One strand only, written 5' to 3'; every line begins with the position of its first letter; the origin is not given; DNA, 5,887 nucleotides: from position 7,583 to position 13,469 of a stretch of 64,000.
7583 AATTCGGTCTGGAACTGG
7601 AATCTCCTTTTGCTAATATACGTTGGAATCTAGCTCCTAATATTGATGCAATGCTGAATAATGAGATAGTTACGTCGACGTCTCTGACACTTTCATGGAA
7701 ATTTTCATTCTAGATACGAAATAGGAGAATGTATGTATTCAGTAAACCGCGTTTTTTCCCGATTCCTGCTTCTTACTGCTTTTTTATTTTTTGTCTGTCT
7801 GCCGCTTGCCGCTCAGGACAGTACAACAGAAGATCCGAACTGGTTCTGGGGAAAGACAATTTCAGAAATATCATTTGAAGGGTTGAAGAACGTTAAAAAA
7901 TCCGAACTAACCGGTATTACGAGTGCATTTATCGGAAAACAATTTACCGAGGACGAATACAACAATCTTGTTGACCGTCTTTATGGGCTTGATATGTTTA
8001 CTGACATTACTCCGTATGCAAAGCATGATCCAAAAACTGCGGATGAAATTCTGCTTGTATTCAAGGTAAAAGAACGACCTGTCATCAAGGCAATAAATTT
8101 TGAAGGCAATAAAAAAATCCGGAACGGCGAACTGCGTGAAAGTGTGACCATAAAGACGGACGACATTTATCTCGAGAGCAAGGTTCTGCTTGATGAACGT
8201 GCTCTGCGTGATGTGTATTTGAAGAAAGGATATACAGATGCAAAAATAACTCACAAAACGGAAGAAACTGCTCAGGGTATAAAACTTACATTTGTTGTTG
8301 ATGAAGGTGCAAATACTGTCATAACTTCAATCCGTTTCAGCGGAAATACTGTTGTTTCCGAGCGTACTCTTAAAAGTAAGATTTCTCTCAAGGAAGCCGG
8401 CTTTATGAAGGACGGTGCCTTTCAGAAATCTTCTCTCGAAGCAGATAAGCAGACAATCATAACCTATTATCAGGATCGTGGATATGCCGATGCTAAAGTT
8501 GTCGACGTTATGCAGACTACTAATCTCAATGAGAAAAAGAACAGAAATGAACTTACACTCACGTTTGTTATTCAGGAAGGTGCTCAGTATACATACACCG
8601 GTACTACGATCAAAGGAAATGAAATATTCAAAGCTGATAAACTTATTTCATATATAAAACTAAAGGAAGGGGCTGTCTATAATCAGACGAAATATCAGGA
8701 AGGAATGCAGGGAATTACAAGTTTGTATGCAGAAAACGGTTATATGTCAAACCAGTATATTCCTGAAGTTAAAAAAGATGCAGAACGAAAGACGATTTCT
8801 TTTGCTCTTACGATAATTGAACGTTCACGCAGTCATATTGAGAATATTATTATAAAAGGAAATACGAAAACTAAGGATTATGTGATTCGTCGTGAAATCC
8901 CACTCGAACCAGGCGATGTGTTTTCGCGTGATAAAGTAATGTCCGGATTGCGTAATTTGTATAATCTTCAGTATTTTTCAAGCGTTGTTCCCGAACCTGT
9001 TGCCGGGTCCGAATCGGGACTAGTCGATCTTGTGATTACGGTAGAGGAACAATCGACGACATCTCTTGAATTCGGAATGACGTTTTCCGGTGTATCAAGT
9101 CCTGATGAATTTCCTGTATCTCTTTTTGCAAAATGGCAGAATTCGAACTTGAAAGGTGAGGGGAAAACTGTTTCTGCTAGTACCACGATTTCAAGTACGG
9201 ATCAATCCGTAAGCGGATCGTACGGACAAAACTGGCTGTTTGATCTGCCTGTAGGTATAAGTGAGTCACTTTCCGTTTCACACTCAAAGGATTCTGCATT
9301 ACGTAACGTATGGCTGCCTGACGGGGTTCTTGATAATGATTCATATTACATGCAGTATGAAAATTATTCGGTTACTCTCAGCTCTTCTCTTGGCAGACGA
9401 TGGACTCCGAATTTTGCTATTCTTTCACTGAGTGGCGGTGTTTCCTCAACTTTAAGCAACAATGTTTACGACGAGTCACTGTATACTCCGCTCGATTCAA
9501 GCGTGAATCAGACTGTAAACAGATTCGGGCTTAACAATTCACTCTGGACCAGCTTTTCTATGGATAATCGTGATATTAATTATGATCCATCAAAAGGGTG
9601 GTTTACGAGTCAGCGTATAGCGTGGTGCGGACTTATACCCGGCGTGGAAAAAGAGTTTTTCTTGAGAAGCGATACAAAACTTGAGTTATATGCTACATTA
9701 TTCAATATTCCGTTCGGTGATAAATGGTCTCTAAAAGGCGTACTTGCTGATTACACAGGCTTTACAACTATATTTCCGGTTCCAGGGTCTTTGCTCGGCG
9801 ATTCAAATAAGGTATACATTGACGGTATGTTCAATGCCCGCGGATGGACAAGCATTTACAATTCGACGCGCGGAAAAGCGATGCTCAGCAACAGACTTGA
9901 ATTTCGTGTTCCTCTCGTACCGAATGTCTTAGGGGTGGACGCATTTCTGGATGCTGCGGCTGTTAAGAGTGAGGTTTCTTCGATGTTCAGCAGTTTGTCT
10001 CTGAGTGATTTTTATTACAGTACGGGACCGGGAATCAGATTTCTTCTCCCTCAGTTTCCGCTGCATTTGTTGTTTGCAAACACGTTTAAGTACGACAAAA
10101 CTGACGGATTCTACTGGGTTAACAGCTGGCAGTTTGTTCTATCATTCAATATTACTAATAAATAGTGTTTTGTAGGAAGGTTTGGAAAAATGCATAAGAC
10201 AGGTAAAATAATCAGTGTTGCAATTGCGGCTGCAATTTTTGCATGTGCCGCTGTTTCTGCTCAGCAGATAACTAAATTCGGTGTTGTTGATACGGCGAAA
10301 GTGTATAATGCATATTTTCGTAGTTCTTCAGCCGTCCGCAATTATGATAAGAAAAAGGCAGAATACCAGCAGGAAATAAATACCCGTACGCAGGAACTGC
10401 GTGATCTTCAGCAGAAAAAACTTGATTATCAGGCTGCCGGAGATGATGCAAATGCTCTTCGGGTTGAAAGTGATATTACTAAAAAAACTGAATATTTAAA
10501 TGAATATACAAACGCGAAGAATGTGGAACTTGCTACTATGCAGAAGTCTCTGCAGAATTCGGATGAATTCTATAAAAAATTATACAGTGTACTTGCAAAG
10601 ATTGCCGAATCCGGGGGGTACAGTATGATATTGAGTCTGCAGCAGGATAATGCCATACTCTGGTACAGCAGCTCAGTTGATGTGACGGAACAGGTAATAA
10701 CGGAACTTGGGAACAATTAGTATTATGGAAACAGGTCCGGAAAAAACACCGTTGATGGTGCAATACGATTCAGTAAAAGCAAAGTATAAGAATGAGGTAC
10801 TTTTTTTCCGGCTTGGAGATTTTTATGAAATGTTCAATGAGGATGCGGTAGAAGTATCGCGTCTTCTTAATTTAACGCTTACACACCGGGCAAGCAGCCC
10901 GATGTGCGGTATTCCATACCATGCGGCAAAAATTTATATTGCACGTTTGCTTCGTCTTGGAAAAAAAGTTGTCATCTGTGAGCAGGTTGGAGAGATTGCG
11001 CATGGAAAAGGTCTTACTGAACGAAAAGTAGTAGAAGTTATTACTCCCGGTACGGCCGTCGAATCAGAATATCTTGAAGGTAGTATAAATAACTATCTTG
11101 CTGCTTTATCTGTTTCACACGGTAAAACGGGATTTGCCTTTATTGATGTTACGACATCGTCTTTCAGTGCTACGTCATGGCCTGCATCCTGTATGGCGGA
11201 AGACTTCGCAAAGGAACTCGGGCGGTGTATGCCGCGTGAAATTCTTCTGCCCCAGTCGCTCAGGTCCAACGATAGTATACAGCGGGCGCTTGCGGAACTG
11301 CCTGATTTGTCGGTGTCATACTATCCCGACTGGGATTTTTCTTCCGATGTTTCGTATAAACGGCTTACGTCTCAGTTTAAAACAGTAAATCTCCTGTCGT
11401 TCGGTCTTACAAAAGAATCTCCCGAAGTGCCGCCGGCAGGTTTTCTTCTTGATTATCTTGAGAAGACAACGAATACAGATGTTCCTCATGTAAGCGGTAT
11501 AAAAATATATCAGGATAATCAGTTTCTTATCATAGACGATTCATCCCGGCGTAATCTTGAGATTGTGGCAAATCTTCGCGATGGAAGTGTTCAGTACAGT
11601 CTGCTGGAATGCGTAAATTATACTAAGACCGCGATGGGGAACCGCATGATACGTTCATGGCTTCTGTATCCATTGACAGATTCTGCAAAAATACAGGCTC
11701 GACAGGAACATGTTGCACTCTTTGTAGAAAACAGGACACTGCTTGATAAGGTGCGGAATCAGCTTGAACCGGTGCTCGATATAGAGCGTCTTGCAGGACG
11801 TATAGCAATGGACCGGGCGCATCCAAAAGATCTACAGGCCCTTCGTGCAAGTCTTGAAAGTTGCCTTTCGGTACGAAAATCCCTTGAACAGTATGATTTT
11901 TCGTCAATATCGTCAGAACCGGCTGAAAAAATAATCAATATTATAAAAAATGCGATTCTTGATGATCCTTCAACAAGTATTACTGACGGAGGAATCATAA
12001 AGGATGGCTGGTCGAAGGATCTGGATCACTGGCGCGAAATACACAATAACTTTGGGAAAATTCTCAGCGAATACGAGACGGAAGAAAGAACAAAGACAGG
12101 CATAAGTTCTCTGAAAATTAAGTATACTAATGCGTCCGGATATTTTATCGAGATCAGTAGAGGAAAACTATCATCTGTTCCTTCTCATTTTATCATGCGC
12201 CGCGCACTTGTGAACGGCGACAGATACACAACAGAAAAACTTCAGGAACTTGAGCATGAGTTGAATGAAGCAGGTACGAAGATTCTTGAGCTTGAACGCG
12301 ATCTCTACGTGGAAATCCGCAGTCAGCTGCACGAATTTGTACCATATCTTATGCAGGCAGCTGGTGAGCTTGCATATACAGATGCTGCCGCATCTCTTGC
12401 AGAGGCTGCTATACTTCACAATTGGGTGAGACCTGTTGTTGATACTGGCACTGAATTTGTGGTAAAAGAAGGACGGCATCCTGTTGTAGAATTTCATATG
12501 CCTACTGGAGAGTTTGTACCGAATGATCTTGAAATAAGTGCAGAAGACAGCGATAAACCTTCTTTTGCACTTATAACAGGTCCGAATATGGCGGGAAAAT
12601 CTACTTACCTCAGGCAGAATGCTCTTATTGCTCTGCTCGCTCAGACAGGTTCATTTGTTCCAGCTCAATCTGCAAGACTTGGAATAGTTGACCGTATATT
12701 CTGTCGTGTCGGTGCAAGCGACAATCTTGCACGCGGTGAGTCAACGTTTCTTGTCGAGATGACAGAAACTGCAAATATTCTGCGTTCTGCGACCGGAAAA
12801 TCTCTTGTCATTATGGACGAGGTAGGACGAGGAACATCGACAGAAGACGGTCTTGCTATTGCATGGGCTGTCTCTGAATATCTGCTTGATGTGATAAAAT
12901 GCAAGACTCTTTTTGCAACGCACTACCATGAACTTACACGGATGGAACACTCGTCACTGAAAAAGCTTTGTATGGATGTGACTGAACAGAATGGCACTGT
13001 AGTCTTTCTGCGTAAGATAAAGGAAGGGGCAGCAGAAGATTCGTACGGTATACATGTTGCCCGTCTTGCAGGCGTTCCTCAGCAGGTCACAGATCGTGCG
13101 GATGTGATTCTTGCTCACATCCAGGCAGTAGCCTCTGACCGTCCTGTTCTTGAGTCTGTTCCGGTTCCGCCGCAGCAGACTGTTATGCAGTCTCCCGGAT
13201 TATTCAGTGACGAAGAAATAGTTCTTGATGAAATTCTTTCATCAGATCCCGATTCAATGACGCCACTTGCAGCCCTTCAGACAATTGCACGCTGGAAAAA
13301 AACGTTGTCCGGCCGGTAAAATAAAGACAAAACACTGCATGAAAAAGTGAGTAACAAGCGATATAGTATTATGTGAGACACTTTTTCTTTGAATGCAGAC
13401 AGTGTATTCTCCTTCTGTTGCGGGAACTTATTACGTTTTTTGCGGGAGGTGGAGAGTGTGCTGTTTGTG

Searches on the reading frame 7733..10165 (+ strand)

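Call 41: search_protein_families(library=pfam, proteins=[window:7733-10165:+], max_evalue=0.00001)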
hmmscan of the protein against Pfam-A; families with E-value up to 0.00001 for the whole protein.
window:7733-10165:+ (810 aa): 3 families
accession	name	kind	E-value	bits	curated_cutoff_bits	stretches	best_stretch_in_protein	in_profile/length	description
PF07244.20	POTRA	-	6.7e-63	209.8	21.3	4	368-439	2-78/79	Surface antigen variable number repeat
PF01103.29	Omp85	-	2.5e-29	103.3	24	1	472-796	1-320/325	Omp85 superfamily domain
PF08479.16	POTRA_2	-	7.2e-09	35.8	24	0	42-83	2-43/76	POTRA domain, ShlB-type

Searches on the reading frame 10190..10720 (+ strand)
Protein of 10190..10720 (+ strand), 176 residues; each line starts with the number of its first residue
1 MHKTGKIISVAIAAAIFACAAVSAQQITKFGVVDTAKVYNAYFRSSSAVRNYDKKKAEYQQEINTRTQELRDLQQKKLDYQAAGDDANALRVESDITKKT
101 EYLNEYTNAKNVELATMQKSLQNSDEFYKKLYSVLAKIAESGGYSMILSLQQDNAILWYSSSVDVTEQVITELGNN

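Call 41: search_protein_families(library=pfam, proteins=[window:10190-10720:+], max_evalue=0.00001)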
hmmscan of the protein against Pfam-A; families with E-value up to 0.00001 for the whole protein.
window:10190-10720:+ (176 aa): 1 family
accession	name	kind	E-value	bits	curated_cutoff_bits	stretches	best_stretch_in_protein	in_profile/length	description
PF03938.19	OmpH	-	4.4e-23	82.5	32.4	1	29-173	1-141/141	Outer membrane protein (OmpH-like)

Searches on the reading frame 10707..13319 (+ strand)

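Call 41: search_protein_families(library=pfam, proteins=[window:10707-13319:+], max_evalue=0.00001)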
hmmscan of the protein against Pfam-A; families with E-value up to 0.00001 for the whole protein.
window:10707-13319:+ (870 aa): 5 families
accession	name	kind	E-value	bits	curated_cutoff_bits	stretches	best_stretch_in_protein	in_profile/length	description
PF00488.27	MutS_V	-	4.5e-84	281.5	30.2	1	622-805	2-187/188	MutS domain V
PF05192.23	MutS_III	-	1.5e-44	153.1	34.1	1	279-565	1-194/194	MutS domain III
PF01624.25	MutS_I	-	7.2e-37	126.5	20.6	1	14-120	1-112/113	MutS domain I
PF05190.23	MutS_IV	-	2.2e-23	82.8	22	1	436-523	3-90/92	MutS family domain IV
PF05188.22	MutS_II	-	5.8e-21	75.7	25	1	129-262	1-132/133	MutS domain II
